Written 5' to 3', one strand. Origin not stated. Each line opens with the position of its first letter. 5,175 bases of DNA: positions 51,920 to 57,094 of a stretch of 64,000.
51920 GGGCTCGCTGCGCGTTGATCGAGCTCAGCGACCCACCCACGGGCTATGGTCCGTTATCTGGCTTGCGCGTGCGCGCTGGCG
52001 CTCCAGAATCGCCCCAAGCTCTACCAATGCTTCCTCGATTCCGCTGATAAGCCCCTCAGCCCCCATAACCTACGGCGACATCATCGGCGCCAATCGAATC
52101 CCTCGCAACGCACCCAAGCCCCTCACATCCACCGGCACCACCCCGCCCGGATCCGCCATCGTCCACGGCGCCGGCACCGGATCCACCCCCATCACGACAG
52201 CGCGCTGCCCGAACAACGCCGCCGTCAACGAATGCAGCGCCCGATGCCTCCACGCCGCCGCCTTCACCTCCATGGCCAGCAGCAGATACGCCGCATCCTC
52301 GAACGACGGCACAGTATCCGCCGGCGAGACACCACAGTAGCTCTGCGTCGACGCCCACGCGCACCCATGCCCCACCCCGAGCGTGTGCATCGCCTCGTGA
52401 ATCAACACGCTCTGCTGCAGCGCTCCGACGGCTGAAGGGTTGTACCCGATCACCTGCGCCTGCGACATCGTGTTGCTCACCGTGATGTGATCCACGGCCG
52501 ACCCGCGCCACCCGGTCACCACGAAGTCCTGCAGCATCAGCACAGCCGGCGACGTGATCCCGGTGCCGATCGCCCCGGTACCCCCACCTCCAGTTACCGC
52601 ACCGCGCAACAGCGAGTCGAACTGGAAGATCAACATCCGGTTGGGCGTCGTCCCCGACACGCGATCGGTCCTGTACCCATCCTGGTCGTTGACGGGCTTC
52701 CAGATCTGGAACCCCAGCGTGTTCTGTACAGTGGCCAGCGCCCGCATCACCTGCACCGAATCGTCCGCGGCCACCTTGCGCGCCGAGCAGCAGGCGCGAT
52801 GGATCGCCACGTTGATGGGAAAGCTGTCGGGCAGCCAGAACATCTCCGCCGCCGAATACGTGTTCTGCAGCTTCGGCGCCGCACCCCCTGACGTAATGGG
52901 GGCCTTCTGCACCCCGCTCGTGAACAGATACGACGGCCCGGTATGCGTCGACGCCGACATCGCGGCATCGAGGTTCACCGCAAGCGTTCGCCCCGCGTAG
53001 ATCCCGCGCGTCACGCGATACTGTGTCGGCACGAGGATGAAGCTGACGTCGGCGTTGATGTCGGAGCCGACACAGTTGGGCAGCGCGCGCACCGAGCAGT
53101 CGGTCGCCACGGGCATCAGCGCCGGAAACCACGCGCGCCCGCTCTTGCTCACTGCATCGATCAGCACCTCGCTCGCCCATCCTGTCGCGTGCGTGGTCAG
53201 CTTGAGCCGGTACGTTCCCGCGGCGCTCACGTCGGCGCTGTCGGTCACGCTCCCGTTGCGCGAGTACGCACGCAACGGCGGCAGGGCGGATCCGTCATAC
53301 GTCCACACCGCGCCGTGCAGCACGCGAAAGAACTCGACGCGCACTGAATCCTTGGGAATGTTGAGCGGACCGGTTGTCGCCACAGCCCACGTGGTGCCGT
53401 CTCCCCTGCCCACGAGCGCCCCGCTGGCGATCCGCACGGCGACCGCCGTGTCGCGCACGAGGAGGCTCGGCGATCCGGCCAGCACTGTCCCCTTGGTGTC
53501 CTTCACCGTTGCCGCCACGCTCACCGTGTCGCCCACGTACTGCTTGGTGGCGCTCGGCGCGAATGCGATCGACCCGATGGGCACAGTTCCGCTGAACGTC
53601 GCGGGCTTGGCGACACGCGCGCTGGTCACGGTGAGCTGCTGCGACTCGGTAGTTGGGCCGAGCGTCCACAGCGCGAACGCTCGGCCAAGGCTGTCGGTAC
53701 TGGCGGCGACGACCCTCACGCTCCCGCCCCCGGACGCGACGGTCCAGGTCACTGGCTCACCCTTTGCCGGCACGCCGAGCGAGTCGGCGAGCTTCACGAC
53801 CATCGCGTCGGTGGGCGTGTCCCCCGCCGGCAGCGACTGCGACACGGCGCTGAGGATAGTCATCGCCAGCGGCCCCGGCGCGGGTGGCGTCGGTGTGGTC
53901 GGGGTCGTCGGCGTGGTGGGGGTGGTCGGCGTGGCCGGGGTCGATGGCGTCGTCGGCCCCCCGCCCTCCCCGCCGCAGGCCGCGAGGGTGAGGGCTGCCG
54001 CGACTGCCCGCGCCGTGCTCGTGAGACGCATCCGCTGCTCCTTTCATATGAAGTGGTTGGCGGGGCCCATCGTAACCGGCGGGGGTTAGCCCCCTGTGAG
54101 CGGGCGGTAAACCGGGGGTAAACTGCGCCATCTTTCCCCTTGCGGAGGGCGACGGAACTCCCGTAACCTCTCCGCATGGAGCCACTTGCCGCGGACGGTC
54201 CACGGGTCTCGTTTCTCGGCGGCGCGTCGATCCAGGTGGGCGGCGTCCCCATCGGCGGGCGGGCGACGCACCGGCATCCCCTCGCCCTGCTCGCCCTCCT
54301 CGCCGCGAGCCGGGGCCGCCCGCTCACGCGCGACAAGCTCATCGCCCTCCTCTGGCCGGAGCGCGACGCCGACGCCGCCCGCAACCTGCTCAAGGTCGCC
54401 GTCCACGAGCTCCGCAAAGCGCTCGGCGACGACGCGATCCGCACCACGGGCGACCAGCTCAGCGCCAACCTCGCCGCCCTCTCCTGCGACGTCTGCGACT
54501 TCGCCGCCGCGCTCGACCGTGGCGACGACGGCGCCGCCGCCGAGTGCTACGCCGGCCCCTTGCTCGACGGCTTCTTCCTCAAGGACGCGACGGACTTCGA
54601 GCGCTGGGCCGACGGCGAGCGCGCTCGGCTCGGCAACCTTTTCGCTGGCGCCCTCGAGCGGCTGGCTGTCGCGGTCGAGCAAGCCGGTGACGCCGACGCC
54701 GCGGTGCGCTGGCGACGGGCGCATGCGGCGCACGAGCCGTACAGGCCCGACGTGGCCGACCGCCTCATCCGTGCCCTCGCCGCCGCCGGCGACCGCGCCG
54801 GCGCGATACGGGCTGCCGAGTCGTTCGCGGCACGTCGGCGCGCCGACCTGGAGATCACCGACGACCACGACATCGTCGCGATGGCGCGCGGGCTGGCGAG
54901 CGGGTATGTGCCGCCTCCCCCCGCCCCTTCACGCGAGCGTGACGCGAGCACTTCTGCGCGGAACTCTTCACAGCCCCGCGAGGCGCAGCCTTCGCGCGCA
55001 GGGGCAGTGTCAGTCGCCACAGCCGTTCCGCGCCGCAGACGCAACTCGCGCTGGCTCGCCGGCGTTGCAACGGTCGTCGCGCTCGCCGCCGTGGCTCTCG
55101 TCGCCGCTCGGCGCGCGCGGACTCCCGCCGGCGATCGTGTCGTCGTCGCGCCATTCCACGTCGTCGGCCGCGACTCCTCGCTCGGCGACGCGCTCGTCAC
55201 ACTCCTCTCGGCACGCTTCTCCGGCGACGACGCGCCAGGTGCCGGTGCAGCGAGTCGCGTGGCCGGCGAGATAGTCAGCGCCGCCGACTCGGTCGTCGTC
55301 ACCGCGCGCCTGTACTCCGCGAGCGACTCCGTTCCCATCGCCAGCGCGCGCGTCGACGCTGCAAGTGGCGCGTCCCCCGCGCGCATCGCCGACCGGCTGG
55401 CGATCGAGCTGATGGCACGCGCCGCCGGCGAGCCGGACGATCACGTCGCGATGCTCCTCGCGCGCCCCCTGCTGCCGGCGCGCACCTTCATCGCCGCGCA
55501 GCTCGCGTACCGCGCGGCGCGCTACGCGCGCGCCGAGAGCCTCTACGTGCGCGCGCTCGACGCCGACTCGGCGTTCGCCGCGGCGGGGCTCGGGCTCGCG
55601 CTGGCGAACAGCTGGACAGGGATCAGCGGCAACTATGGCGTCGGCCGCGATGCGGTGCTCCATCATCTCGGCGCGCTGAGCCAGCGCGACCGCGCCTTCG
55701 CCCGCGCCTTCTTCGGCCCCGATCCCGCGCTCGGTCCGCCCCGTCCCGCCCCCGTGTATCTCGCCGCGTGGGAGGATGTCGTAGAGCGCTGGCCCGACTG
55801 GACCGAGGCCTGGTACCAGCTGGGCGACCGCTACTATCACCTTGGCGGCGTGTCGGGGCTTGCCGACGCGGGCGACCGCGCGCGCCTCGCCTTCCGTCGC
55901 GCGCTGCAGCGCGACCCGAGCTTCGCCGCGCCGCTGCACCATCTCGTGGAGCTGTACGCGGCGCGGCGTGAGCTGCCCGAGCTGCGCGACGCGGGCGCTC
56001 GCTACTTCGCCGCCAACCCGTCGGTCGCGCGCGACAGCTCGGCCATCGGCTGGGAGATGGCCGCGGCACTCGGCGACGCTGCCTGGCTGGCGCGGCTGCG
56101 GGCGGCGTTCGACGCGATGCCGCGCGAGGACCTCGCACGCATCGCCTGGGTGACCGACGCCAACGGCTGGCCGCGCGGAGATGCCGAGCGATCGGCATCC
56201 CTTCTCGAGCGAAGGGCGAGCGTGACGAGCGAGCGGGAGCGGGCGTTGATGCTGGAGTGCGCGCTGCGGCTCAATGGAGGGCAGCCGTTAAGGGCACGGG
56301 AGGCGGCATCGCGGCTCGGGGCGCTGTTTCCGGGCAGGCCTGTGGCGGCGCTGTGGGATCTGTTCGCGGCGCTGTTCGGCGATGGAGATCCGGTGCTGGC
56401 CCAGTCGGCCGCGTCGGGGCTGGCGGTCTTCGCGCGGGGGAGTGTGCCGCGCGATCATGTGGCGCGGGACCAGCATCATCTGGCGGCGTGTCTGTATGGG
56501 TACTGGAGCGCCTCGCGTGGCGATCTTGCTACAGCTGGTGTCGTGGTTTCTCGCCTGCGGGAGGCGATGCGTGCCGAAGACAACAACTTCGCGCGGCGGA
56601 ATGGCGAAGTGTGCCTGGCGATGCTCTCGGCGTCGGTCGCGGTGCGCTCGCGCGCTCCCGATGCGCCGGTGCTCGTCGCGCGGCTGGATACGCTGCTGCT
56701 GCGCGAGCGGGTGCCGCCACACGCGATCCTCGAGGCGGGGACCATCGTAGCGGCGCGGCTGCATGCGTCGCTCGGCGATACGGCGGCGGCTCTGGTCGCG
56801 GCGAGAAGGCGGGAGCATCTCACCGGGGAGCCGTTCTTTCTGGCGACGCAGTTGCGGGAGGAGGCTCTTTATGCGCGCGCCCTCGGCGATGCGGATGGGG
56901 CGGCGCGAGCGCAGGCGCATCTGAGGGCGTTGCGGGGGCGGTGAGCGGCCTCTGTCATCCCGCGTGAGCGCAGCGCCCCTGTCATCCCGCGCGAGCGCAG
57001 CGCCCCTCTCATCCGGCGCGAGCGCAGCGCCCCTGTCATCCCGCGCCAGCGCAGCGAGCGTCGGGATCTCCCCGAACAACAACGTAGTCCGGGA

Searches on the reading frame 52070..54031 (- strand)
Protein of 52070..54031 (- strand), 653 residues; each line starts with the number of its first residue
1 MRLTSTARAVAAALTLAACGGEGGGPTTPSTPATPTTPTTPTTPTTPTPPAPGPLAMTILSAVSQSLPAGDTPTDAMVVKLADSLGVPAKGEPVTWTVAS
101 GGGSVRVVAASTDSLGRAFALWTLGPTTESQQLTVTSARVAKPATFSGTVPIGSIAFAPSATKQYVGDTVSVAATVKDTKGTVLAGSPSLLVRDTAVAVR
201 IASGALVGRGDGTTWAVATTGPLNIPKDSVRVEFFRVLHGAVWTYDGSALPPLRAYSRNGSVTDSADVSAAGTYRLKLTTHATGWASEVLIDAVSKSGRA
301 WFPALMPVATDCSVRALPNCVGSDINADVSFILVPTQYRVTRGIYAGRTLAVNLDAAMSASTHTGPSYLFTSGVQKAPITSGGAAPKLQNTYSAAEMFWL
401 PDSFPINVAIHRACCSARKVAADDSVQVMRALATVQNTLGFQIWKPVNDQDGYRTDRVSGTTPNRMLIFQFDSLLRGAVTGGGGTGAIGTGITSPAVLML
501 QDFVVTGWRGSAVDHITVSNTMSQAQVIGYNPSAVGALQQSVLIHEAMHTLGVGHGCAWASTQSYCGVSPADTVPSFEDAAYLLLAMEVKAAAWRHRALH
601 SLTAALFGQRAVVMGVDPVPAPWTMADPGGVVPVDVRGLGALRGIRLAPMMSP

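Call 3: search_protein_families(library=ncbifam, proteins=[window:52070-54031:-], max_evalue=0.01)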
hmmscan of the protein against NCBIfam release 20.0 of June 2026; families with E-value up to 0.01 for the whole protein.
window:52070-54031:- (653 aa): 0 families

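Call 4: search_protein_families(library=pfam, proteins=[window:52070-54031:-], max_evalue=0.01)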
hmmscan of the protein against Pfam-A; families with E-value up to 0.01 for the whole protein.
window:52070-54031:- (653 aa): 1 family
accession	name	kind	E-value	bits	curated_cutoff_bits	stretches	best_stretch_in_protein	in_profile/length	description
PF02369.22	Big_1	-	0.00053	20.5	34.9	1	61-123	5-67/93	Bacterial Ig-like domain (group 1)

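Call 90: search_protein_families(library=pfam, proteins=[window:52070-54031:-], max_evalue=1)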
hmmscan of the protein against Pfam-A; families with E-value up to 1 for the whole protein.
window:52070-54031:- (653 aa): 5 families
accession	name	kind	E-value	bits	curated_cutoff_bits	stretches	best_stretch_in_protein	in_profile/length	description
PF02369.22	Big_1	-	0.00053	20.5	34.9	1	61-123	5-67/93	Bacterial Ig-like domain (group 1)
PF17789.7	MG4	-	0.016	15.8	24.7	1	77-140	18-78/95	Macroglobulin domain MG4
PF19076.6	CshA_repeat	-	0.02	16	27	1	134-183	48-94/103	Surface adhesin CshA repetitive domain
PF22798.2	DUF5817_CT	-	0.074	13.4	29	1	63-89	3-29/54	DUF5817, C-terminal domain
PF11345.13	DUF3147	-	0.95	10.3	23.6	0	492-556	31-94/111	Protein of unknown function (DUF3147)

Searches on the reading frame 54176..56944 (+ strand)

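Call 3: search_protein_families(library=ncbifam, proteins=[window:54176-56944:+], max_evalue=0.01)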
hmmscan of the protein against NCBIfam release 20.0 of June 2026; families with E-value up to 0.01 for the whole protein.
window:54176-56944:+ (922 aa): 2 families
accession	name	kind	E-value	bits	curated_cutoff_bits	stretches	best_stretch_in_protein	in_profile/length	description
TIGR02521.1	type_IV_pilW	equivalog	4.8e-07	29.6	154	1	553-645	138-229/234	type IV pilus biogenesis/stability protein PilW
NF007663.1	PRK10336.1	equivalog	0.00074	19.3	345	1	35-91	154-209/219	quorum sensing response regulator transcription factor QseB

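Call 4: search_protein_families(library=pfam, proteins=[window:54176-56944:+], max_evalue=0.01)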
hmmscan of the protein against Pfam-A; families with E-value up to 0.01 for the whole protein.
window:54176-56944:+ (922 aa): 2 families
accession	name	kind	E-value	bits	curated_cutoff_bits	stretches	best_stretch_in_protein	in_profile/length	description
PF00486.34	Trans_reg_C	-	6.1e-10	39.5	26.2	1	36-88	11-67/77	Transcriptional regulatory protein, C terminal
PF03704.23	BTAD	-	5.3e-08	33.8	22.1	1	120-237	31-142/146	Bacterial transcriptional activator domain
